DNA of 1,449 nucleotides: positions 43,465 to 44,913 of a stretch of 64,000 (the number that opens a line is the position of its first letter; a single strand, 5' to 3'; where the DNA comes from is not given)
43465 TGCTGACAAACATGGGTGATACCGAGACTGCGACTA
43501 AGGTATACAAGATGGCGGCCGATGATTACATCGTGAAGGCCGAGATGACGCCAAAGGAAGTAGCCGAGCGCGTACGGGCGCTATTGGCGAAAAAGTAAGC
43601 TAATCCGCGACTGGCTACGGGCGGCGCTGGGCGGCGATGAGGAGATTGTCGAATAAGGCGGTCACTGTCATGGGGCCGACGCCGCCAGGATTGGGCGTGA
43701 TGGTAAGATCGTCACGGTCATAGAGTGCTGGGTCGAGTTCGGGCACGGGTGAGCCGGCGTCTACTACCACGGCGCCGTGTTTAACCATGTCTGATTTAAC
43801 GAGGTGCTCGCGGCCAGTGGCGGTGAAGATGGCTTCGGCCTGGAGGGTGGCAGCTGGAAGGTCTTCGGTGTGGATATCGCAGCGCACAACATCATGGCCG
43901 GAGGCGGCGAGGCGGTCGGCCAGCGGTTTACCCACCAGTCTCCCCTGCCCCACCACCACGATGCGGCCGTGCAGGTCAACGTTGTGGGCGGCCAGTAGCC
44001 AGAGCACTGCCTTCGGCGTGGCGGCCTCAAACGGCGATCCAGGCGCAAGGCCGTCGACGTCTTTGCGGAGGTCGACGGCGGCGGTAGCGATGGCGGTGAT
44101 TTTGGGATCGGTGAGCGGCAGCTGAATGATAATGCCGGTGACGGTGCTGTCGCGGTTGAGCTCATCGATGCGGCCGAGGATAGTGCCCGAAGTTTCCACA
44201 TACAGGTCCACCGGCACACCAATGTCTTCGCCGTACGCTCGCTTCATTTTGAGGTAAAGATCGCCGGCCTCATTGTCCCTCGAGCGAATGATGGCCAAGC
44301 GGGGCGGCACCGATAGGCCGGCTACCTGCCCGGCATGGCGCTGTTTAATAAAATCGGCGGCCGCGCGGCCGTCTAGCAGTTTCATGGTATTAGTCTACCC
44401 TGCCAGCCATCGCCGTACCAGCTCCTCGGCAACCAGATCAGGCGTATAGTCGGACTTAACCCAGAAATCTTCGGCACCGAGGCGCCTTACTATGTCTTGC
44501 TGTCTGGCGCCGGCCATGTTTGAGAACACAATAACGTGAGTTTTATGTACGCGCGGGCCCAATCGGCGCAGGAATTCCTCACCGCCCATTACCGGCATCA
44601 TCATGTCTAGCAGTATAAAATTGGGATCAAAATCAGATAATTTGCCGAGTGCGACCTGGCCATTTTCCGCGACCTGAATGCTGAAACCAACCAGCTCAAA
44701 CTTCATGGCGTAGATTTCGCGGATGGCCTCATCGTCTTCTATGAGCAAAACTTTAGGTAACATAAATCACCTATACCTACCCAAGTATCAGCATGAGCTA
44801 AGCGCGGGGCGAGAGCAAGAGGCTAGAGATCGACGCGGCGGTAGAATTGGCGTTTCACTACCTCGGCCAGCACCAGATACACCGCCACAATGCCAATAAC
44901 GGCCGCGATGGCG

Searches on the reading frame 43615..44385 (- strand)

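Call 6: search_protein_families(library=ncbifam, proteins=[window:43615-44385:-])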
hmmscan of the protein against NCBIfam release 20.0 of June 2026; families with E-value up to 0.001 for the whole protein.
window:43615-44385:- (256 aa): 30 families (the best 25 are shown)
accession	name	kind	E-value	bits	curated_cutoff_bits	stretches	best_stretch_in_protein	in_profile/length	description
NF010786.0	PRK14189.1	subfamily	4.6e-41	140.8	421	1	2-254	4-280/285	bifunctional methylenetetrahydrofolate dehydrogenase/methenyltetrahydrofolate cyclohydrolase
NF010770.0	PRK14173.1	equivalog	1.4e-40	139.3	411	1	2-255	4-281/287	bifunctional 5,10-methylene-tetrahydrofolate dehydrogenase/ 5,10-methylene-tetrahydrofolate cyclohydrolase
NF010787.0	PRK14191.1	equivalog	3.5e-40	138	423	1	1-255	1-280/285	bifunctional methylenetetrahydrofolate dehydrogenase/methenyltetrahydrofolate cyclohydrolase FolD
NF010773.0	PRK14176.1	equivalog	9.6e-39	133.5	437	1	2-254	9-285/287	bifunctional 5,10-methylene-tetrahydrofolate dehydrogenase/ 5,10-methylene-tetrahydrofolate cyclohydrolase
NF010781.0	PRK14184.1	equivalog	6.9e-38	130.4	438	1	1-253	1-281/286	bifunctional 5,10-methylene-tetrahydrofolate dehydrogenase/ 5,10-methylene-tetrahydrofolate cyclohydrolase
NF010775.0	PRK14178.1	equivalog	7.5e-38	130.4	465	1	21-255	20-274/279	bifunctional methylenetetrahydrofolate dehydrogenase/methenyltetrahydrofolate cyclohydrolase FolD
NF010780.0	PRK14183.1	equivalog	6.3e-37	127.3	480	1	1-255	1-280/283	bifunctional 5,10-methylene-tetrahydrofolate dehydrogenase/ 5,10-methylene-tetrahydrofolate cyclohydrolase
NF010766.0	PRK14169.1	equivalog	6.5e-37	127.5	450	1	1-255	2-280/283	bifunctional methylenetetrahydrofolate dehydrogenase/methenyltetrahydrofolate cyclohydrolase FolD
NF010763.0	PRK14166.1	equivalog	8.9e-37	126.7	501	1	1-255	1-280/282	bifunctional 5,10-methylene-tetrahydrofolate dehydrogenase/ 5,10-methylene-tetrahydrofolate cyclohydrolase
NF008058.0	PRK10792.1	equivalog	4.5e-36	124.3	355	1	2-254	4-281/285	bifunctional methylenetetrahydrofolate dehydrogenase/methenyltetrahydrofolate cyclohydrolase FolD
NF010783.0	PRK14186.1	equivalog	4.7e-36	124.4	333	1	2-254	3-284/297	bifunctional methylenetetrahydrofolate dehydrogenase/methenyltetrahydrofolate cyclohydrolase FolD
NF010789.1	PRK14193.1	equivalog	4.1e-35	121.4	401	1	3-254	4-280/281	bifunctional methylenetetrahydrofolate dehydrogenase/methenyltetrahydrofolate cyclohydrolase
NF010785.0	PRK14188.1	subfamily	5.5e-35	120.8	396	1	2-254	4-288/297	bifunctional methylenetetrahydrofolate dehydrogenase/methenyltetrahydrofolate cyclohydrolase FolD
NF010788.0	PRK14192.1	equivalog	7.6e-35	120.5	475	1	3-253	5-279/283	bifunctional methylenetetrahydrofolate dehydrogenase/methenyltetrahydrofolate cyclohydrolase FolD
NF010782.0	PRK14185.1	equivalog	7.7e-34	117.4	507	2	1-212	1-234/293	bifunctional methylenetetrahydrofolate dehydrogenase/methenyltetrahydrofolate cyclohydrolase FolD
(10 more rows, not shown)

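Call 7: search_protein_families(library=pfam, proteins=[window:43615-44385:-])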
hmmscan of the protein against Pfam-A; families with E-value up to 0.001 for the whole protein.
window:43615-44385:- (256 aa): 2 families
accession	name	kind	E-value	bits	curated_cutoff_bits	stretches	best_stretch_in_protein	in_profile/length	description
PF02882.25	THF_DHG_CYH_C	-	3.2e-31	108.3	27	1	119-254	15-158/160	Tetrahydrofolate dehydrogenase/cyclohydrolase, NAD(P)-binding domain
PF00763.28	THF_DHG_CYH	-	2.1e-16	60.7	32.8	1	4-111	1-115/115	Tetrahydrofolate dehydrogenase/cyclohydrolase, catalytic domain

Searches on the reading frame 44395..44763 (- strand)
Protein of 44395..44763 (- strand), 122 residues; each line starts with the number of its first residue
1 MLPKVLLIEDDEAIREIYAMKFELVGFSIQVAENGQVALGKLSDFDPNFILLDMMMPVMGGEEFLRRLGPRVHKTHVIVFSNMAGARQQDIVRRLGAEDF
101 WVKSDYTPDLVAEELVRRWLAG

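Call 6: search_protein_families(library=ncbifam, proteins=[window:44395-44763:-])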
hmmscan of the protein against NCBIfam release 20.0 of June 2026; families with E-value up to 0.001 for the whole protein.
window:44395-44763:- (122 aa): 69 families (the best 25 are shown)
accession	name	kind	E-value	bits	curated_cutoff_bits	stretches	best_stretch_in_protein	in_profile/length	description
NF007969.0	PRK10693.1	equivalog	9.2e-16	57.8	329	1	4-103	9-108/337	two-component system response regulator RssB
NF041733.1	resp_reg_CseB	equivalog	5e-15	55.5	350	1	4-113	2-110/228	two-component system response regulator CseB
TIGR02154.1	PhoB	equivalog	1.6e-14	53.8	296.2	1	3-112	3-114/226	phosphate regulon transcriptional regulator PhoB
NF008469.0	PRK11361.1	equivalog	3.1e-13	49.2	714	1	4-104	6-106/461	acetoacetate metabolism transcriptional regulator AtoC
NF045505.1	RR_RssB_Pseudo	equivalog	4.5e-13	49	700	1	4-104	7-107/394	two-component system response regulator RssB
NF045944.1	ResRegRpaBCyano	equivalog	5.3e-13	48.9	330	1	6-104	1-98/229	response regulator transcription factor RpaB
NF040689.1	MtrAB_MtrA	equivalog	1.2e-12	47.7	300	1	5-112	1-107/219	MtrAB system response regulator MtrA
NF040534.1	resp_reg_YycF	equivalog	9e-12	44.7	340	1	4-112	2-109/231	response regulator YycF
NF047465.1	hybrid_HK_LvrA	exception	1.5e-11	43.1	1200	1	2-109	467-574/819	hybrid histidine kinase/response regulator LvrA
NF008199.0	PRK10955.1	equivalog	2.3e-11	44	341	1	4-112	3-109/232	envelope stress response regulator transcription factor CpxR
NF053854.1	RespRegPhoBBctds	equivalog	4.8e-11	42.4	270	1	5-103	1-100/225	two-component system response regulator PhoB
NF045717.1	DVU0259_DivK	exception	5.5e-11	42.7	160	1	1-87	1-89/117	DVU0259 family response regulator domain-containing protein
NF045991.1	RespRegCtrARhodob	equivalog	1e-10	41.7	350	1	4-113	2-111/224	response regulator transcription factor CtrA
NF007546.0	PRK10161.1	equivalog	1.7e-10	40.9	471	1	3-112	3-114/229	phosphate response regulator transcription factor PhoB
NF001965.0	PRK00742.1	subfamily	1.1e-09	38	293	1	4-105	5-109/357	chemotaxis-specific protein-glutamate methyltransferase CheB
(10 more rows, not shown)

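Call 7: search_protein_families(library=pfam, proteins=[window:44395-44763:-])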
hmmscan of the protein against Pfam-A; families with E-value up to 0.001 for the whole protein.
window:44395-44763:- (122 aa): 1 family
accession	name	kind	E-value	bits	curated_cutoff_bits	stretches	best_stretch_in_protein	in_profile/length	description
PF00072.30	Response_reg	-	1.4e-16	61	30.2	1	5-107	1-103/111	Response regulator receiver domain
